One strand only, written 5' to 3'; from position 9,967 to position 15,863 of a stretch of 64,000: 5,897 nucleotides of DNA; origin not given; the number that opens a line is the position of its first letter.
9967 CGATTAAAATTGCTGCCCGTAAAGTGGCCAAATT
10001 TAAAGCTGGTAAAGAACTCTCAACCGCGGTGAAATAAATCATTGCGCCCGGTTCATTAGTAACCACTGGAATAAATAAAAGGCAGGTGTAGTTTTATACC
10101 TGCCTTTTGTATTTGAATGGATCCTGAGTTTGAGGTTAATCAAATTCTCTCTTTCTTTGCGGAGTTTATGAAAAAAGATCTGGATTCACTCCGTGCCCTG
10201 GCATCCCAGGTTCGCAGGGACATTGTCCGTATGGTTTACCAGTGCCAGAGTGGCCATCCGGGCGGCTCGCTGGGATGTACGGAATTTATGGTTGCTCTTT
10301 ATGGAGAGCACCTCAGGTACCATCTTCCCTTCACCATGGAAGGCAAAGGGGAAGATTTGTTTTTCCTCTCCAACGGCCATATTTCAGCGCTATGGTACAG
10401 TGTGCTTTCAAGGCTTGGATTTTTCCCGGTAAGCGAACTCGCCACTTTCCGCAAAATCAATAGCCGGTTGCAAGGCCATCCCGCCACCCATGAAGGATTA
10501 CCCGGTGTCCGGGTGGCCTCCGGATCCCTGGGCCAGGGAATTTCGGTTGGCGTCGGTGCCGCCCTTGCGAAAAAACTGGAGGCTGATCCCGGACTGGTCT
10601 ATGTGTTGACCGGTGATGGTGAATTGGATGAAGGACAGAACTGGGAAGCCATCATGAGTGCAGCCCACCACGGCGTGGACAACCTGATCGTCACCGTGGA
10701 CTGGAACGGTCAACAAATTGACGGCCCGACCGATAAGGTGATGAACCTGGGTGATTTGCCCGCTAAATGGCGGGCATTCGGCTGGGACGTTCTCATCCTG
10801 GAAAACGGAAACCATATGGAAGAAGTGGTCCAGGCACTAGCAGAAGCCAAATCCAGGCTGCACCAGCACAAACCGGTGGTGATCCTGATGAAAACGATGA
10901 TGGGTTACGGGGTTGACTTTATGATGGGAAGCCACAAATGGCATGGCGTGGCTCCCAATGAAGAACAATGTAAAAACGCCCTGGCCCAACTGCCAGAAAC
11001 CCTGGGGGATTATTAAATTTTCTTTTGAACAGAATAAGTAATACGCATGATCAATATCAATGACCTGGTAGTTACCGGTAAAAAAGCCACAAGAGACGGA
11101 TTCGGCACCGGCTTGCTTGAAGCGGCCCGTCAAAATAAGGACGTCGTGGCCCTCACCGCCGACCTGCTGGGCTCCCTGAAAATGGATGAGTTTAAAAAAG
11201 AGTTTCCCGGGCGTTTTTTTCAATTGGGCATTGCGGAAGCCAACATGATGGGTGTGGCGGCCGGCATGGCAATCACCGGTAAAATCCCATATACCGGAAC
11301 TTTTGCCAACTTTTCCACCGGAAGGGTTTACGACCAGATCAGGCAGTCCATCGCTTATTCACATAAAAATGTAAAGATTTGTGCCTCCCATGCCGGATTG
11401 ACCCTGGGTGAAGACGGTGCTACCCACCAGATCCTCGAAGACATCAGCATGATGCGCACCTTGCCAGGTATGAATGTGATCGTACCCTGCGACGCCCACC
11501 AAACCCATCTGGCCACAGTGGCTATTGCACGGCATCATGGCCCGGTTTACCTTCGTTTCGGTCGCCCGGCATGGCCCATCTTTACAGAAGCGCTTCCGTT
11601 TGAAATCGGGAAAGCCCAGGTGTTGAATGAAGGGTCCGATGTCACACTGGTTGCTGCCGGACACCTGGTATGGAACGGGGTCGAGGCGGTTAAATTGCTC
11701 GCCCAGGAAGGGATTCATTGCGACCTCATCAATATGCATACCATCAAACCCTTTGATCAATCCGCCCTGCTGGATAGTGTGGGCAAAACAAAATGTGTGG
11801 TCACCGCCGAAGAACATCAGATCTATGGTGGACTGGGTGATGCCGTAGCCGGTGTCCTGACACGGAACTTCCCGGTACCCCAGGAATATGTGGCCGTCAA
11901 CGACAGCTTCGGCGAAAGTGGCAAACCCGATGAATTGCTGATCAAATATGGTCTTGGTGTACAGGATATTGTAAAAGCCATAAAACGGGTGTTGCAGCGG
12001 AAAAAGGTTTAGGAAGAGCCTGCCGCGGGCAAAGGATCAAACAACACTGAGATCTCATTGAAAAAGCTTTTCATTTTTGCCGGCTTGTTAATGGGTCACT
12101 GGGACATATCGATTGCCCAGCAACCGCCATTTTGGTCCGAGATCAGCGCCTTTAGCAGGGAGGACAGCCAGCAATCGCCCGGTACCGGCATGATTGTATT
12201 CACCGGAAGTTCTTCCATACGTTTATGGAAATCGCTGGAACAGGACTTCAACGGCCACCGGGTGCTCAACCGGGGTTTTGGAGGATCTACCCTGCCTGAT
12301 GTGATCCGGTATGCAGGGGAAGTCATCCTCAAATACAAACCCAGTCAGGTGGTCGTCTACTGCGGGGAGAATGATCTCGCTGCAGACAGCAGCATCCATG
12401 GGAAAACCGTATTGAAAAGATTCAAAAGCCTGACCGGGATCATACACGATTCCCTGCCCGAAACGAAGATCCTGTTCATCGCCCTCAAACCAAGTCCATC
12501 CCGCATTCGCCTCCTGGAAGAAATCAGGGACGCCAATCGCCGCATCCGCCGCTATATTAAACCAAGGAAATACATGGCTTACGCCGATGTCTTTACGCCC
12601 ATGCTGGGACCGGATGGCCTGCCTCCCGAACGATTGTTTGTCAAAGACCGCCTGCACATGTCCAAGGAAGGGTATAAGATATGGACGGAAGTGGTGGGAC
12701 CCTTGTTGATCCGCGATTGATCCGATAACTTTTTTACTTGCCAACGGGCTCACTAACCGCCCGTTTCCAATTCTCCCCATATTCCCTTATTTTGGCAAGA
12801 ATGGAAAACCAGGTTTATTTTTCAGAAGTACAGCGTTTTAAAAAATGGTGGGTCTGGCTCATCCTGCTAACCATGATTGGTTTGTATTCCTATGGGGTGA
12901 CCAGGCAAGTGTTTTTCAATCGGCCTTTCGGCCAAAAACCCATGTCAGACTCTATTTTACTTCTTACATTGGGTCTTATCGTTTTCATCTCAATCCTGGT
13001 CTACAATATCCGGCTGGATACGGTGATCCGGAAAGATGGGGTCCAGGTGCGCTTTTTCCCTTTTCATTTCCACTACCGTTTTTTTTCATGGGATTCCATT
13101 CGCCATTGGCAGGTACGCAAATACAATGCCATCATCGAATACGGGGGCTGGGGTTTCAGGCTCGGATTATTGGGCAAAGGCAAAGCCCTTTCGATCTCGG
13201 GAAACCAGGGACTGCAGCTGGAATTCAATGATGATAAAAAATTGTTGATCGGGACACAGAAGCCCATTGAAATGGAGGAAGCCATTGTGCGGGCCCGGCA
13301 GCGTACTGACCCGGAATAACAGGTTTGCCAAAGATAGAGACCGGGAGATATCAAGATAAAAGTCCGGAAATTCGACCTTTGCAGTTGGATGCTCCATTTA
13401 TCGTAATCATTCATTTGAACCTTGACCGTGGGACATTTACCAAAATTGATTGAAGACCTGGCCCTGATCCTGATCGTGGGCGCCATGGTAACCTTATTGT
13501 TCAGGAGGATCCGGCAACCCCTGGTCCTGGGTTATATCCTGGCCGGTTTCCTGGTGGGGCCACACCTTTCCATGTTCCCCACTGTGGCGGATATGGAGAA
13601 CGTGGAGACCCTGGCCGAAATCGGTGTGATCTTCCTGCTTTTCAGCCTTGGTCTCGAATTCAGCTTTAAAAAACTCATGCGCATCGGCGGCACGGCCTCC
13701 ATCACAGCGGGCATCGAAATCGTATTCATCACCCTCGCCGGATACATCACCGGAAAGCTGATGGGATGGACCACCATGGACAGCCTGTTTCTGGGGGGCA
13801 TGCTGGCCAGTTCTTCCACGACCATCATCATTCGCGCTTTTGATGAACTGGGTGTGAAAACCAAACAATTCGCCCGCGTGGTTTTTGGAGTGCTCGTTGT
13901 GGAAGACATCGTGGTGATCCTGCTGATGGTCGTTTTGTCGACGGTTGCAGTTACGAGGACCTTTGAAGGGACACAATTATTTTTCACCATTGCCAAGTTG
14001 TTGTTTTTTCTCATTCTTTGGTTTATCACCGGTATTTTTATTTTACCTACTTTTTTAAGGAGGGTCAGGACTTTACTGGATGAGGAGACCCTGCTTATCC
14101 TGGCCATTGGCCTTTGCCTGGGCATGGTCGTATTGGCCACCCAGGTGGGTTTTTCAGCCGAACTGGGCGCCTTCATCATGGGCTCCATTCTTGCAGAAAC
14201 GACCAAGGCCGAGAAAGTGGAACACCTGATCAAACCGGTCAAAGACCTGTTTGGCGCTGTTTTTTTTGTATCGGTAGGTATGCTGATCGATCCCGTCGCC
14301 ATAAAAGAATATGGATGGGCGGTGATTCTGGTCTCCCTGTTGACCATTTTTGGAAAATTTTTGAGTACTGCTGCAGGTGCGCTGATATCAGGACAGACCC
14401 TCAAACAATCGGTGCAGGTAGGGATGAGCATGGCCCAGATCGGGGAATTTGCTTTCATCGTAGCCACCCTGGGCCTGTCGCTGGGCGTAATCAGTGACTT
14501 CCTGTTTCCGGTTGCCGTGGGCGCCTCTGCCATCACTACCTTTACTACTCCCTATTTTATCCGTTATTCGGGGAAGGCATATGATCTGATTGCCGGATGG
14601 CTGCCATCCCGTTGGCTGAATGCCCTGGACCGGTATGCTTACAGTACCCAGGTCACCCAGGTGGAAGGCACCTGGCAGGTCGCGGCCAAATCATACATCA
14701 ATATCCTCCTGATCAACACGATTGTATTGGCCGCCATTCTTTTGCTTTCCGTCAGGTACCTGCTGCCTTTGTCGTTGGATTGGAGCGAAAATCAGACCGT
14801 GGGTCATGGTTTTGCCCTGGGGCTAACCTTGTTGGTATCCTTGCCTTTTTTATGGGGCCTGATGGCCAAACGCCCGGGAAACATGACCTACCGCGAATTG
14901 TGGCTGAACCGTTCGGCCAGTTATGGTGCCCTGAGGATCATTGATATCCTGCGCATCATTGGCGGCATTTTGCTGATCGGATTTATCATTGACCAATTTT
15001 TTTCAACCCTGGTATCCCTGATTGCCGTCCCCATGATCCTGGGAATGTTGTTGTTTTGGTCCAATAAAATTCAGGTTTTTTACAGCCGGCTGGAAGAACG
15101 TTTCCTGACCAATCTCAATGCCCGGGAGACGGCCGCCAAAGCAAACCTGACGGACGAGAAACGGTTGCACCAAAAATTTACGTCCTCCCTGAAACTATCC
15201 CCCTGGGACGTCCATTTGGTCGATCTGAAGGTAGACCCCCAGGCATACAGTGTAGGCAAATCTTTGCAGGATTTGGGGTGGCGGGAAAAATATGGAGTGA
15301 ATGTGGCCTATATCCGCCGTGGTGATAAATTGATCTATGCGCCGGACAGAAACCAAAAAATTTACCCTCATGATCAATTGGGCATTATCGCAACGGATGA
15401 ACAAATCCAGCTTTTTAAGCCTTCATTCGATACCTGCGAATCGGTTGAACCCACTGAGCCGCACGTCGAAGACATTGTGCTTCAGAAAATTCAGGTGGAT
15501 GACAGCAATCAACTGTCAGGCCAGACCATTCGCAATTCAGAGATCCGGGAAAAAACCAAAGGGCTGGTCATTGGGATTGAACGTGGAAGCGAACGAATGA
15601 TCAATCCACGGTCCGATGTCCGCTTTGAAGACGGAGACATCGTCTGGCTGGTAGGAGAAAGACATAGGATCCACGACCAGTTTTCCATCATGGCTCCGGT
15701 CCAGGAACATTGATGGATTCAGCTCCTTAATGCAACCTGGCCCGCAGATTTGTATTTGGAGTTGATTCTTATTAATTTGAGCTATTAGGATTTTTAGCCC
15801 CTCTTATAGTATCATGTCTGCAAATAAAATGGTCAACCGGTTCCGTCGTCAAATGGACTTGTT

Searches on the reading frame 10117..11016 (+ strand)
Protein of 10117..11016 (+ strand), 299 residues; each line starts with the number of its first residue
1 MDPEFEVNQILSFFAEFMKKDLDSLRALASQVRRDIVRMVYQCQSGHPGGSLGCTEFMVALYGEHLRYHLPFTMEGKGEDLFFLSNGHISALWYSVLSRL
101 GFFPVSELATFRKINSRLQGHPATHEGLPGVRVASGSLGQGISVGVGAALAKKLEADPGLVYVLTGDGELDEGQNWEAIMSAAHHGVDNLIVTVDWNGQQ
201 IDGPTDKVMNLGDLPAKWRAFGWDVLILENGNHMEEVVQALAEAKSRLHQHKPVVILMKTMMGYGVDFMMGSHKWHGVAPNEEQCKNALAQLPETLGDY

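Call 76: search_protein_families(library=pfam, proteins=[window:10117-11016:+], max_evalue=0.00001)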
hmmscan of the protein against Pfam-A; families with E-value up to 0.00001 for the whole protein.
window:10117-11016:+ (299 aa): 3 families
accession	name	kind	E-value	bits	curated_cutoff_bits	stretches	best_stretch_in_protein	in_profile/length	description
PF00456.26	Transketolase_N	-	1.3e-51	176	22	1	28-288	5-271/334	Transketolase, thiamine diphosphate binding domain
PF13292.11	DXP_synthase_N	-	5e-11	42.8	21.2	1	18-202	11-176/274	1-deoxy-D-xylulose-5-phosphate synthase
PF00676.26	E1_dh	-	3.8e-08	33.1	22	1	132-260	97-224/300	Dehydrogenase E1 component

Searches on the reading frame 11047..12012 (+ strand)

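Call 76: search_protein_families(library=pfam, proteins=[window:11047-12012:+], max_evalue=0.00001)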
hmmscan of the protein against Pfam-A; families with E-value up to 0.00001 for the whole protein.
window:11047-12012:+ (321 aa): 2 families
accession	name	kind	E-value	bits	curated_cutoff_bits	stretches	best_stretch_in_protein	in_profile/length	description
PF02779.29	Transket_pyr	-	1.5e-42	145.6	27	1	13-175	3-171/174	Transketolase, pyrimidine binding domain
PF02780.25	Transketolase_C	-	1.1e-27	96.9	25.9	1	188-308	1-124/124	Transketolase, C-terminal domain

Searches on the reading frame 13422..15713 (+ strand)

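Call 3: search_protein_families(library=pfam, proteins=[window:13422-15713:+], max_evalue=0.001)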
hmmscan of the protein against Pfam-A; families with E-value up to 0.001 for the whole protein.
window:13422-15713:+ (763 aa): 2 families
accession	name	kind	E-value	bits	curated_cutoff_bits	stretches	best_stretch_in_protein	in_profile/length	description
PF00999.27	Na_H_Exchanger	-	6.9e-60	203.3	26.2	1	18-379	6-373/375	Sodium/hydrogen exchanger, transmembrane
PF02080.26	TrkA_C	-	1.8e-26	92.3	27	2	600-669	2-70/71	TrkA-C domain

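Call 4: search_protein_families(library=ncbifam, proteins=[window:13422-15713:+], max_evalue=0.001)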
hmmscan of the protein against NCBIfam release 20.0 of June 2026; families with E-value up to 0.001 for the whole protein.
window:13422-15713:+ (763 aa): 8 families
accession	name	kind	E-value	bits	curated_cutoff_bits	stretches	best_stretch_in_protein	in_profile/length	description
NF007950.1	PRK10669.1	equivalog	4.5e-48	164.4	700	1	9-359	7-363/547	YbaL family putative K(+) efflux transporter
TIGR00932.1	2a37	subfamily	5.4e-48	163.9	238.3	1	22-290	6-275/275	monovalent cation:proton antiporter-2 (CPA2) family protein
NF045626.1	FeTrans_MagA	equivalog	2.2e-41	142.1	700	1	13-359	11-353/386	iron transporter MagA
NF002924.0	PRK03562.1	equivalog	6.1e-32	110.8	752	1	19-380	16-376/623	glutathione-regulated potassium-efflux system protein KefC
NF002973.0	PRK03659.1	equivalog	4.2e-30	104.9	804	1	14-383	11-376/602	glutathione-regulated potassium-efflux system protein KefB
NF007039.0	PRK09496.3-2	equivalog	2.5e-11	43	293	2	683-756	149-219/446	Trk system potassium transporter TrkA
NF007041.0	PRK09496.3-4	equivalog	2.1e-06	26.8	386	0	685-751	150-213/450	Trk system potassium transporter TrkA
NF007033.0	PRK09496.1-5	equivalog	2.2e-05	23.7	338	0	685-753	150-216/449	Trk system potassium transporter TrkA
